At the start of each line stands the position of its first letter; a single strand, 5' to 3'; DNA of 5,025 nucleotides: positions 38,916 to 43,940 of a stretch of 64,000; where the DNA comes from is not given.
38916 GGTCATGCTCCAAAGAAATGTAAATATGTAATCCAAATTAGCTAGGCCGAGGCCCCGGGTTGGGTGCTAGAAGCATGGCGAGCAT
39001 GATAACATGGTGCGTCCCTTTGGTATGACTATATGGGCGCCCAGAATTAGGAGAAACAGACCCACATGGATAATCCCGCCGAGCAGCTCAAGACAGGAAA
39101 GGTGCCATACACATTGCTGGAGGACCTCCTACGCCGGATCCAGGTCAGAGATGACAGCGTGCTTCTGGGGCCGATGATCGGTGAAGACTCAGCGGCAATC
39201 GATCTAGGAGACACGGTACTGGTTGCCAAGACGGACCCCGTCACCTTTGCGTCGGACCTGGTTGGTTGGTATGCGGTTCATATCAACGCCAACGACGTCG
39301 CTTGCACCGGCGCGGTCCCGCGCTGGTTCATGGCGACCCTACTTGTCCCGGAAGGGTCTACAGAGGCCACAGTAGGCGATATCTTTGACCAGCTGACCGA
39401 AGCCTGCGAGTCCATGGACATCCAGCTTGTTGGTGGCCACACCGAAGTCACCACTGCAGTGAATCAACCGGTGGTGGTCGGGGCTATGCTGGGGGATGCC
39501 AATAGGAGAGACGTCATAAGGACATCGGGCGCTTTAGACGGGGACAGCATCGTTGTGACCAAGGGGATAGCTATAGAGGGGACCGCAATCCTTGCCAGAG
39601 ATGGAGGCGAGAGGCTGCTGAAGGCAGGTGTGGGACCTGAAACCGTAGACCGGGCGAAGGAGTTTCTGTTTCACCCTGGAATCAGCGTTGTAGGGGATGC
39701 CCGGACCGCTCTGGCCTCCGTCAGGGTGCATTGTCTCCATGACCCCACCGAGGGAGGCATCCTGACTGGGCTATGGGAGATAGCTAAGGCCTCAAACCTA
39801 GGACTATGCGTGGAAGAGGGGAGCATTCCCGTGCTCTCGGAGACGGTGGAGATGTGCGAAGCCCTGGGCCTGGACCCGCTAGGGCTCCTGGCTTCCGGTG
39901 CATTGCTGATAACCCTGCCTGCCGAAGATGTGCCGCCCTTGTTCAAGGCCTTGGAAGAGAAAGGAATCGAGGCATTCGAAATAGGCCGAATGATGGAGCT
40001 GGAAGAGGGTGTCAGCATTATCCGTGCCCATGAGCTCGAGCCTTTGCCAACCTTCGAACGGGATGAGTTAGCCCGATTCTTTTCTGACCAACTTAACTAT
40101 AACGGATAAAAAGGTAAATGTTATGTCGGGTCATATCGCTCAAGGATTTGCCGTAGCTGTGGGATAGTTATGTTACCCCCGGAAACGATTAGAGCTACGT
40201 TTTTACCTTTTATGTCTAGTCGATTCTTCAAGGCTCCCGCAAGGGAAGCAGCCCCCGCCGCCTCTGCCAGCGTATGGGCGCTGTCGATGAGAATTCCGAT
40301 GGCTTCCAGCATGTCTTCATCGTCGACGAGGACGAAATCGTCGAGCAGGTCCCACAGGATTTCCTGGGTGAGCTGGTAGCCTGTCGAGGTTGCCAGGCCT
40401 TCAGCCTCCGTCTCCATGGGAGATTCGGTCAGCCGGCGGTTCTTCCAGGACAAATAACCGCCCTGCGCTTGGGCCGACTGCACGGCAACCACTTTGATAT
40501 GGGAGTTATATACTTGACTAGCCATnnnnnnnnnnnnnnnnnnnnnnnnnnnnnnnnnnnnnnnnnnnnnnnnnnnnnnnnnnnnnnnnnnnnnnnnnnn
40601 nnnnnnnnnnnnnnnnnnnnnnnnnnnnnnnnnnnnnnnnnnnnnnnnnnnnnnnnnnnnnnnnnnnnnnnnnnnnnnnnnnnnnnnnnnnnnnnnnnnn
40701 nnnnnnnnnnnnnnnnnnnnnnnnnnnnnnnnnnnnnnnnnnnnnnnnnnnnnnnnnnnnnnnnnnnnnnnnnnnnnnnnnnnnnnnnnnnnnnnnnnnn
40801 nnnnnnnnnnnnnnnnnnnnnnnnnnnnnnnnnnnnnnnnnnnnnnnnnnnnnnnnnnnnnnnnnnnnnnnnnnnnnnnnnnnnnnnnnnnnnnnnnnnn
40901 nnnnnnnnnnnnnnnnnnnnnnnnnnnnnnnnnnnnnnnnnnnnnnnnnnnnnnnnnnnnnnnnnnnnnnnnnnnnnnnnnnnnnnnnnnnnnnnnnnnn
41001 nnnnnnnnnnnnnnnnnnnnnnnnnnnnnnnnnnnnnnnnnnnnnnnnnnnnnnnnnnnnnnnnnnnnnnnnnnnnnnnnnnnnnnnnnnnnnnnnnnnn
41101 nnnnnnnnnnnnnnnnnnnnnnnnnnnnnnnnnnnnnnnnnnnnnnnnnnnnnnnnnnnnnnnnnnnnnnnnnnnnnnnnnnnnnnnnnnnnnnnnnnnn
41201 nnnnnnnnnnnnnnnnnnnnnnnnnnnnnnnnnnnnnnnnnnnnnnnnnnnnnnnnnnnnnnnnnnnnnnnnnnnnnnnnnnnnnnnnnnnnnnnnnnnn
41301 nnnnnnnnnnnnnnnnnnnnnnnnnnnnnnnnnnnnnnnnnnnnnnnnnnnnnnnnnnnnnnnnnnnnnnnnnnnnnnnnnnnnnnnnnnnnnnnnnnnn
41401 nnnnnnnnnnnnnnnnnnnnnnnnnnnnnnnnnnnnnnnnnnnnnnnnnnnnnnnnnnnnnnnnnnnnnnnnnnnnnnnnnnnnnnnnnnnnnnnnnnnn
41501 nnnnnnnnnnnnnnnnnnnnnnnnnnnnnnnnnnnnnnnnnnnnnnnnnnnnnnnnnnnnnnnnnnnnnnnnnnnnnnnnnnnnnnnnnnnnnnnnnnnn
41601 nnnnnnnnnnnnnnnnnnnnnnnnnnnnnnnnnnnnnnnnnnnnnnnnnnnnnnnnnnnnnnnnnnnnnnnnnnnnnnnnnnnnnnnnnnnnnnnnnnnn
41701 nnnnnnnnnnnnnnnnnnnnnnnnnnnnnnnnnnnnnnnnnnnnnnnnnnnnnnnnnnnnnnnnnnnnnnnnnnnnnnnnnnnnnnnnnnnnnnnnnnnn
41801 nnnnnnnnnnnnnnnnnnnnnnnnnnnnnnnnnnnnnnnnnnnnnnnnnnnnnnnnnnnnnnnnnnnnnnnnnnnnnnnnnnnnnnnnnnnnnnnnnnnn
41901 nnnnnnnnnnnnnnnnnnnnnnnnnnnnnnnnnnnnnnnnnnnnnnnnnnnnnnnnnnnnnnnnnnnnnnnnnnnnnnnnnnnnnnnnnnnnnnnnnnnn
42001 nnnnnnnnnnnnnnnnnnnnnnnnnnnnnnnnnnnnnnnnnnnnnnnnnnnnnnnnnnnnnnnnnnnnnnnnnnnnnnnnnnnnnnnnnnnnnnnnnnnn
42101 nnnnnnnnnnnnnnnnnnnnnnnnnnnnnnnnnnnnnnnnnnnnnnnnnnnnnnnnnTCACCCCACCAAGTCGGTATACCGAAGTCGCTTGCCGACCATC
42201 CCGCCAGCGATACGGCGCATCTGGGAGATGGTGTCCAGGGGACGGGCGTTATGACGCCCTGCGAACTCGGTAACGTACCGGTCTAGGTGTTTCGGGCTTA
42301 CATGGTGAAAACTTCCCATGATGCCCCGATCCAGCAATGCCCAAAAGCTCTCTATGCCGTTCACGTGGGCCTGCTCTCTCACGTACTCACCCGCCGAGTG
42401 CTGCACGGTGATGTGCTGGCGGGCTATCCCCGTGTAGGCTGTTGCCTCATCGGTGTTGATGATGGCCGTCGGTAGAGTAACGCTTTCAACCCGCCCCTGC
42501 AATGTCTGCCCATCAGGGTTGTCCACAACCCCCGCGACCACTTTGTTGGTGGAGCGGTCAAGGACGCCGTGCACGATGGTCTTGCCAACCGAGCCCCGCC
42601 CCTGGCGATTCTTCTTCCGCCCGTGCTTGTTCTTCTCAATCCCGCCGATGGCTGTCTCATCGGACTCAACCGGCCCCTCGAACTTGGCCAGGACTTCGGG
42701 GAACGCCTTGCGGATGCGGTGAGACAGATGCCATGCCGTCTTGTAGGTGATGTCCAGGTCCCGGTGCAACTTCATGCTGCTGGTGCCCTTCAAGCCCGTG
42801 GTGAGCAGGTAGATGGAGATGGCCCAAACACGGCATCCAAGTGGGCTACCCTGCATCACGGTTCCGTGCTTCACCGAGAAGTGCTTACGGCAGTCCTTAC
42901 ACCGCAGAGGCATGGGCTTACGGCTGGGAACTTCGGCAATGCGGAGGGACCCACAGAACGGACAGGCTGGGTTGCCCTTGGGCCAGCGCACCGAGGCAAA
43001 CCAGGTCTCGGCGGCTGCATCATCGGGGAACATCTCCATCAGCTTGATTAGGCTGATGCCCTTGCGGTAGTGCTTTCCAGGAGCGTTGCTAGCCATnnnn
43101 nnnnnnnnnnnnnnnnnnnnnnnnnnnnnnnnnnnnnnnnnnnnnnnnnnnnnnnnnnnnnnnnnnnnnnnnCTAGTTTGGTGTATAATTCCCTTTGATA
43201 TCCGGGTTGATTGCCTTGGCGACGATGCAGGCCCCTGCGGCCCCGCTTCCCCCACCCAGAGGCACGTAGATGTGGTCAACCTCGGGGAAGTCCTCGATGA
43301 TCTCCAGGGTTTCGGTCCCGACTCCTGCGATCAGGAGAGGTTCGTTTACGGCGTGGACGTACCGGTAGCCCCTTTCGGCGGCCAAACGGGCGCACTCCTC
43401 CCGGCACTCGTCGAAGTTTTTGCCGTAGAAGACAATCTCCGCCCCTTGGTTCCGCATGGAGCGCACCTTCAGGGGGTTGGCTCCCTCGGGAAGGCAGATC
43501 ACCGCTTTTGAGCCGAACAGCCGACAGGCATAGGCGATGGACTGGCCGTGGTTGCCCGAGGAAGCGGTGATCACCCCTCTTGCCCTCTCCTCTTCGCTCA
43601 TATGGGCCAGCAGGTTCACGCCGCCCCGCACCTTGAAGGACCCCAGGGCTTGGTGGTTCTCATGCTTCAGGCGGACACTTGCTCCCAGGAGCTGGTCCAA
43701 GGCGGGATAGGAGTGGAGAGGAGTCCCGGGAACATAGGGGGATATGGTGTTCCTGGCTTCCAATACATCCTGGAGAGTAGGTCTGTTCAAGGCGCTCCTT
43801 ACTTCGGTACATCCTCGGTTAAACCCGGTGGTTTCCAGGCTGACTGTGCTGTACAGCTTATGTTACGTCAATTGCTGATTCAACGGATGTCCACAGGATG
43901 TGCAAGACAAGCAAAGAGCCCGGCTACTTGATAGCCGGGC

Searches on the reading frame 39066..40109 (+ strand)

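Call 9: search_protein_families(library=pfam, proteins=[window:39066-40109:+])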
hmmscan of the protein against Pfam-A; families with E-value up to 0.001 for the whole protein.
window:39066-40109:+ (347 aa): 2 families
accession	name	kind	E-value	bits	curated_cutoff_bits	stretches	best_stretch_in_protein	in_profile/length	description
PF00586.29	AIRS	-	4.8e-19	69.3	24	1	39-143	1-110/112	AIR synthase related protein, N-terminal domain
PF02769.27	AIRS_C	-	1.3e-16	61.6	23.1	1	159-313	3-149/156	AIR synthase related protein, C-terminal domain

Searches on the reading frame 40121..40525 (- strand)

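Call 9: search_protein_families(library=pfam, proteins=[window:40121-40525:-])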
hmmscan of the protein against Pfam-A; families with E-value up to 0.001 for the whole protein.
window:40121-40525:- (134 aa): 1 family
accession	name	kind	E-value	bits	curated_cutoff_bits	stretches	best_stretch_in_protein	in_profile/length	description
PF00291.31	PALP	-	4e-17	62.9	35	1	7-116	182-295/295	Pyridoxal-phosphate dependent enzyme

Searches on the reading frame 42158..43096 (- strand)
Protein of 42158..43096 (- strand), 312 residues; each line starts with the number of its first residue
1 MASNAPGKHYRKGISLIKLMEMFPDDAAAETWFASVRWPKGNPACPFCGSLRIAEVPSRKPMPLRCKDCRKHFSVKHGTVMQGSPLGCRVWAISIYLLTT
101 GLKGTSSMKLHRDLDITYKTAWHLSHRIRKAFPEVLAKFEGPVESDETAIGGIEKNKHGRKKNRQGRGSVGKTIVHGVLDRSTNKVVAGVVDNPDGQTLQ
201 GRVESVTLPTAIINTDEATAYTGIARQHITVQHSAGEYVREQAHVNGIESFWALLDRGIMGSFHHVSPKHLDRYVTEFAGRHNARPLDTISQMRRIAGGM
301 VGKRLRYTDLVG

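Call 7: search_protein_families(library=ncbifam, proteins=[window:42158-43096:-])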
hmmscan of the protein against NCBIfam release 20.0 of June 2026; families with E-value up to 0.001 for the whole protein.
window:42158-43096:- (312 aa): 1 family
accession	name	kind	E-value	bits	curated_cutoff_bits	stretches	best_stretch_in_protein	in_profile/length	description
NF033547.1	transpos_IS1595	equivalog_domain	3.1e-49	167.8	75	1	86-285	4-215/215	IS1595 family transposase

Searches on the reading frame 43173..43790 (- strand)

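Call 7: search_protein_families(library=ncbifam, proteins=[window:43173-43790:-])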
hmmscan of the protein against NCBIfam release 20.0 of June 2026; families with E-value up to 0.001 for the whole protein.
window:43173-43790:- (205 aa): 38 families (the best 25 are shown)
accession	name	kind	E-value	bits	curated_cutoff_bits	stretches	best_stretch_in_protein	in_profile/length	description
NF005600.0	PRK07334.1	equivalog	2.9e-55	187.5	496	1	5-199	11-205/408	threonine ammonia-lyase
NF005680.0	PRK07476.1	equivalog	8.3e-55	186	413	1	5-199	6-200/326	hydroxyectoine utilization dehydratase EutB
TIGR01127.1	ilvA_1Cterm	equivalog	8.9e-54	182.9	378.75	1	23-199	1-177/380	threonine ammonia-lyase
NF004771.0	PRK06110.1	equivalog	7.9e-53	179.6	317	1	4-194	3-193/323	threonine dehydratase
TIGR02991.1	ectoine_eutB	equivalog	1.6e-49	168.6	413.35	1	5-199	2-196/317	hydroxyectoine utilization dehydratase EutB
NF005292.0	PRK06815.1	equivalog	7.9e-49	166.4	371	1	6-198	5-197/320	threonine/serine dehydratase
NF006389.0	PRK08638.1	equivalog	8e-48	163.1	453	1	5-199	10-204/333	bifunctional threonine ammonia-lyase/L-serine ammonia-lyase TdcB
TIGR01124.1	ilvA_2Cterm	equivalog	1.2e-47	162.7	411.3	1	22-199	17-195/499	threonine ammonia-lyase, biosynthetic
NF006674.0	PRK09224.1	subfamily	1.3e-47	162.7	577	1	19-199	22-203/508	threonine ammonia-lyase IlvA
NF005454.0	PRK07048.1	equivalog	8.3e-46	156.6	452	1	3-199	6-202/324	threo-3-hydroxy-L-aspartate ammonia-lyase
NF009130.0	PRK12483.1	subfamily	5.5e-45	153.9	801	1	22-199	37-215/521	threonine ammonia-lyase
NF006094.0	PRK08246.1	subfamily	1.7e-42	145.9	331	1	4-189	5-187/310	serine/threonine dehydratase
NF045641.2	BHydaspDhtseBhcB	equivalog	6.6e-42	143.7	550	1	4-199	2-197/312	beta-hydroxyaspartate dehydratase BhcB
NF006390.0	PRK08639.1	equivalog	4.3e-40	138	421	1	5-198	8-205/418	threonine ammonia-lyase IlvA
NF005147.0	PRK06608.1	equivalog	8.3e-39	133.3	380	1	5-198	7-200/339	serine/threonine dehydratase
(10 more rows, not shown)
